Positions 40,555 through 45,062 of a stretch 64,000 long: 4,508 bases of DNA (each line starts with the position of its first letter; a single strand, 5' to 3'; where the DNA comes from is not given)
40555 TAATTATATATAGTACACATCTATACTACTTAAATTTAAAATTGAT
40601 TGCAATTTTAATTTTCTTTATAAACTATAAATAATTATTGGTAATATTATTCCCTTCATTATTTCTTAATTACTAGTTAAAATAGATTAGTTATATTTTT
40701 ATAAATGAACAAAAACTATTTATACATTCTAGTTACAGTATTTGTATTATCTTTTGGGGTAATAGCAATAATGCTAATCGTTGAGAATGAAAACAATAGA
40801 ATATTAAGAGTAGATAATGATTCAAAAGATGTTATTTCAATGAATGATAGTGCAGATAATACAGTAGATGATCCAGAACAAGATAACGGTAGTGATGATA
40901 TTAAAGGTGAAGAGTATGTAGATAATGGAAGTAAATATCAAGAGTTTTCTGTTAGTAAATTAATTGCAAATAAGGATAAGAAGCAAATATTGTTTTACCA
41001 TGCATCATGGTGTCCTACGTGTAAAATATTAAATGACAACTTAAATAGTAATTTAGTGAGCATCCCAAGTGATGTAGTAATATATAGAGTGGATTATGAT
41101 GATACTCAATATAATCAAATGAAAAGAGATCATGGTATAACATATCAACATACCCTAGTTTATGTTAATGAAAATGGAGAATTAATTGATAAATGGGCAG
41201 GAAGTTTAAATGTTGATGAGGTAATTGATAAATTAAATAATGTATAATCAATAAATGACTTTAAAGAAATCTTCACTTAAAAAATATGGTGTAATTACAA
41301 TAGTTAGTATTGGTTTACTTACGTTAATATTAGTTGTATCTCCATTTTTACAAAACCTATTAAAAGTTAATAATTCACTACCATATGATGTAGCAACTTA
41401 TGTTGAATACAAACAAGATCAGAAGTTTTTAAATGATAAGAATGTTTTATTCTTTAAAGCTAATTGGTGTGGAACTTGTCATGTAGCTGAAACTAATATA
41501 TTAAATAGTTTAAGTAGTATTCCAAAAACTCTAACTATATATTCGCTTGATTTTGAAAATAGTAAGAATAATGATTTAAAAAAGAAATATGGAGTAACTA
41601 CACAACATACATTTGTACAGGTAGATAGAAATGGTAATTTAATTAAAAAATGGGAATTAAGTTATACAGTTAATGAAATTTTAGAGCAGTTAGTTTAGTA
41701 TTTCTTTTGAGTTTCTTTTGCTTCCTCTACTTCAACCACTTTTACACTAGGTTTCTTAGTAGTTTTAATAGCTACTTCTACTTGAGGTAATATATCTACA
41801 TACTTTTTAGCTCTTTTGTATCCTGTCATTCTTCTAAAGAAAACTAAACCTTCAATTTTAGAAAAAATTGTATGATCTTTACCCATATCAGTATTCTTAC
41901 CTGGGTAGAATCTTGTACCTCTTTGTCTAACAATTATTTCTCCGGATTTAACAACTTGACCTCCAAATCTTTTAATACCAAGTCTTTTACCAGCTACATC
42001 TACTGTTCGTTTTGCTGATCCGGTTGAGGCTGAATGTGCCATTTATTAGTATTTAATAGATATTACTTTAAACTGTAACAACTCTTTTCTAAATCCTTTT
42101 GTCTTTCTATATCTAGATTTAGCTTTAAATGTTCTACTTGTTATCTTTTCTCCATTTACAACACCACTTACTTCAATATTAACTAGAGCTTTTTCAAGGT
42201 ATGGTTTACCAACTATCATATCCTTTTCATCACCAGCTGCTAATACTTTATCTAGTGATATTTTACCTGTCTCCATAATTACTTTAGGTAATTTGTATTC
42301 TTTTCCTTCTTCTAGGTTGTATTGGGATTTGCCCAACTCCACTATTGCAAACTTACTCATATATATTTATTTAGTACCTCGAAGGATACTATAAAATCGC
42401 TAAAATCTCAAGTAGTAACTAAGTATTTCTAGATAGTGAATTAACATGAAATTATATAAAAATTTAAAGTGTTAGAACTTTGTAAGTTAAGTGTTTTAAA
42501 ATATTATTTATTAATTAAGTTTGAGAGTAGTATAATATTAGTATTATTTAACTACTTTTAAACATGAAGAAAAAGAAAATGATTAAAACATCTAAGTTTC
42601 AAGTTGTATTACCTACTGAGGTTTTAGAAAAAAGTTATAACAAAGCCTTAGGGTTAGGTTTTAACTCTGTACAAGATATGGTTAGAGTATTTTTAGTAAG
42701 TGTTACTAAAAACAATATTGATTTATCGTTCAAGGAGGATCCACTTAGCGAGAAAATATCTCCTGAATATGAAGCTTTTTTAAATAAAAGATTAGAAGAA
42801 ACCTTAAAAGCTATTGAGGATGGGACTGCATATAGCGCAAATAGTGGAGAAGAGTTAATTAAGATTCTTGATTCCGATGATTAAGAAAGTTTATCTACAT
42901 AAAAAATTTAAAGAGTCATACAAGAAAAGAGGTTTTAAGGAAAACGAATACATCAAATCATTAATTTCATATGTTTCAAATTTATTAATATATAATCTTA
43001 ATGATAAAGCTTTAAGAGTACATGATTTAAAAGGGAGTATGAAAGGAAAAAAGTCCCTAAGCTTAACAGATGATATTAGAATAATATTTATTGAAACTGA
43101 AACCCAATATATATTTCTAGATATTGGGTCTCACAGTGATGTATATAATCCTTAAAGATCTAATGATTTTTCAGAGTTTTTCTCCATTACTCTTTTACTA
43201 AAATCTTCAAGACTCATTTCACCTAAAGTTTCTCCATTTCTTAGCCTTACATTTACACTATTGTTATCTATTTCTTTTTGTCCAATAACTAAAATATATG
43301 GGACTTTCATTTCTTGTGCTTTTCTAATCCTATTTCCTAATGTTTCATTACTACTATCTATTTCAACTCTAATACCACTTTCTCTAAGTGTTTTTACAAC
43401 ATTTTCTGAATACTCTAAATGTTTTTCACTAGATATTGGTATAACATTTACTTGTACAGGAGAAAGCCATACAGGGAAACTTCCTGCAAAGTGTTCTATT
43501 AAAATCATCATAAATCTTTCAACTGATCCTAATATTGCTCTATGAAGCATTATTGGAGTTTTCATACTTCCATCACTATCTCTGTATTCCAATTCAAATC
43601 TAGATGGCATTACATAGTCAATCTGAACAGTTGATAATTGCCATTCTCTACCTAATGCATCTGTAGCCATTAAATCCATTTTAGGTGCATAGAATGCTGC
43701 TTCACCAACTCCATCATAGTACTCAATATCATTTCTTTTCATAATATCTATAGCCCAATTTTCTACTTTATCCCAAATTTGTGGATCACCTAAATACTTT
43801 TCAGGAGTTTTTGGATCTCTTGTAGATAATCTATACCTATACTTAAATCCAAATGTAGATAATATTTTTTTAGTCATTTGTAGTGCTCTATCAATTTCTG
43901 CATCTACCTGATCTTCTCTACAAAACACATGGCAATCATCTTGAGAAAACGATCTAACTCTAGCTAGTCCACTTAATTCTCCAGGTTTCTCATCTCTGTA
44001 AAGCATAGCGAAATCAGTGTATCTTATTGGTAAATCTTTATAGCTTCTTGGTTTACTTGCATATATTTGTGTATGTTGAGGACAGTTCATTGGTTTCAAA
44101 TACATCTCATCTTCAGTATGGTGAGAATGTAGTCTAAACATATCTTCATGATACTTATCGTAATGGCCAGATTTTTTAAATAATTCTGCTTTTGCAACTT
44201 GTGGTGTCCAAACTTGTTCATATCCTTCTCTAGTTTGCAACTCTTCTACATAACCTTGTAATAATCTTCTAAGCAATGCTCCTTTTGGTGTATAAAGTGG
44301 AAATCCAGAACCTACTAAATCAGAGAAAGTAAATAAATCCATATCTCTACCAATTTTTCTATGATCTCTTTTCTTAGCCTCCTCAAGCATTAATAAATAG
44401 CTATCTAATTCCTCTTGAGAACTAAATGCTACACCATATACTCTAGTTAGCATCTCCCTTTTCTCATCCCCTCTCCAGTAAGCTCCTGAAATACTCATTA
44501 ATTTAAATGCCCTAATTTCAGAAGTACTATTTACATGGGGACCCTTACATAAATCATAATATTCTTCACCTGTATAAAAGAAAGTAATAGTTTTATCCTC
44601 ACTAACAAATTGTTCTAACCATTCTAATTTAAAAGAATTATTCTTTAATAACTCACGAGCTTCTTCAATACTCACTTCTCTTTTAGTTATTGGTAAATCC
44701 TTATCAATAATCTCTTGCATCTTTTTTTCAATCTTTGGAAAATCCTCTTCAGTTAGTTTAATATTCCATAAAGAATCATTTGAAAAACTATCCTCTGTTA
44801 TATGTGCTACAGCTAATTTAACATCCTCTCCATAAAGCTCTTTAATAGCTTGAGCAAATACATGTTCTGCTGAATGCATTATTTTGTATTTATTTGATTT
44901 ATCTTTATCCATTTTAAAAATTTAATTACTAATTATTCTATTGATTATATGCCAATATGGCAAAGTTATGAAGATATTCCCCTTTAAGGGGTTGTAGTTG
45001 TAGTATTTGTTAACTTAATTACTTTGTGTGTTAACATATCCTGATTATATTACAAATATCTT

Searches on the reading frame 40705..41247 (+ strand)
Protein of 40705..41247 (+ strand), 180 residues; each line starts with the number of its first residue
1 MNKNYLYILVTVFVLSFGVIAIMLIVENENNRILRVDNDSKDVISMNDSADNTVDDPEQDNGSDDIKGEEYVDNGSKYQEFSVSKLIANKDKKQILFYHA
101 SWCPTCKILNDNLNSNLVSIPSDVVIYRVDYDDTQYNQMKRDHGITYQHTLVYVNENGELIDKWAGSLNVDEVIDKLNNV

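Call 28: search_protein_families(library=pfam, proteins=[window:40705-41247:+], max_evalue=0.01)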
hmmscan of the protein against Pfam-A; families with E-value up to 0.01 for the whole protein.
window:40705-41247:+ (180 aa): 5 families
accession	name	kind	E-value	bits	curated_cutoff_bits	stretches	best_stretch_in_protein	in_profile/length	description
PF00085.26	Thioredoxin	-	3.5e-08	33.8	23.5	1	85-177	12-101/103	Thioredoxin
PF13899.12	Thioredoxin_7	-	5.9e-05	23.6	27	1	88-143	13-72/83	Thioredoxin-like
PF08534.16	Redoxin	-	0.00037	20.7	26.6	1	79-147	19-88/148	Redoxin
PF13098.12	Thioredoxin_2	-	0.0013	19.4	27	1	89-174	3-101/104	Thioredoxin-like domain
PF00578.27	AhpC-TSA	-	0.0029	18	26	1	77-148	14-85/124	AhpC/TSA family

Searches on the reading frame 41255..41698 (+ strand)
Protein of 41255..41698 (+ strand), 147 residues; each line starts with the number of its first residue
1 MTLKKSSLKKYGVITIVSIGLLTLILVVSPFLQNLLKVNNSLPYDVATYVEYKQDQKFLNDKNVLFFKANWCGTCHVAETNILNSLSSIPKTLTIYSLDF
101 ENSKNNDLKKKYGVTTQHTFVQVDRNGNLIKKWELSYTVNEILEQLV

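Call 28: search_protein_families(library=pfam, proteins=[window:41255-41698:+], max_evalue=0.01)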
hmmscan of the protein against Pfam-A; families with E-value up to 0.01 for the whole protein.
window:41255-41698:+ (147 aa): 2 families
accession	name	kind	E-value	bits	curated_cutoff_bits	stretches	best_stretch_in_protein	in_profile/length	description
PF00085.26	Thioredoxin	-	1e-05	25.9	23.5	1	60-133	18-88/103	Thioredoxin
PF13905.12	Thioredoxin_8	-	0.00015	22.5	27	1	91-128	56-93/94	Thioredoxin-like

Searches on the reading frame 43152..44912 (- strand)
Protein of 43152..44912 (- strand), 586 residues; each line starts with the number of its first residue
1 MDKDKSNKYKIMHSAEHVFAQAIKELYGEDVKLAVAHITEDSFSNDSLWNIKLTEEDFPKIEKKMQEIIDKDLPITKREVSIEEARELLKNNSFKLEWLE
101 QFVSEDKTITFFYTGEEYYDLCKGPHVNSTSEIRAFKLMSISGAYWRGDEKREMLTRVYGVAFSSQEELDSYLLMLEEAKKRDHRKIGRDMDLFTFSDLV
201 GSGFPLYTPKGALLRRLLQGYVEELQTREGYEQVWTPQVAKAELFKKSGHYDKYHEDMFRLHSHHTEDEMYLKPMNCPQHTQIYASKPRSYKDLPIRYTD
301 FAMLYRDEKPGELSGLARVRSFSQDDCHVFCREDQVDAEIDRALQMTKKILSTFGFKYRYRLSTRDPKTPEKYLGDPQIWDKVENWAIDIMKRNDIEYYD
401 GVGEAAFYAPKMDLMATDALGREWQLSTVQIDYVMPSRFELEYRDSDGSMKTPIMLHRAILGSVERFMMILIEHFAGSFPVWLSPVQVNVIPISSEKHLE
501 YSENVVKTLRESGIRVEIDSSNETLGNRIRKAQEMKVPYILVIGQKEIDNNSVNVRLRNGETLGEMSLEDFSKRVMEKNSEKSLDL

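Call 32: search_protein_families(library=pfam, proteins=[window:43152-44912:-], max_evalue=0.01)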
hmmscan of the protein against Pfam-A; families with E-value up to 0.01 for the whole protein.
window:43152-44912:- (586 aa): 3 families
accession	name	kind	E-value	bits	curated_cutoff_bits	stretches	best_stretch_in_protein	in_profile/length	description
PF00587.30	tRNA-synt_2b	-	1.3e-45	156.1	29.3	1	265-475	6-179/179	tRNA synthetase class II core domain (G, H, P, S and T)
PF03129.25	HGTP_anticodon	-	3.7e-24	85.1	21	1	487-577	1-93/94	Anticodon binding domain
PF07973.19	tRNA_SAD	-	7.7e-14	51.8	24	1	114-159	6-44/44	Threonyl and Alanyl tRNA synthetase second additional domain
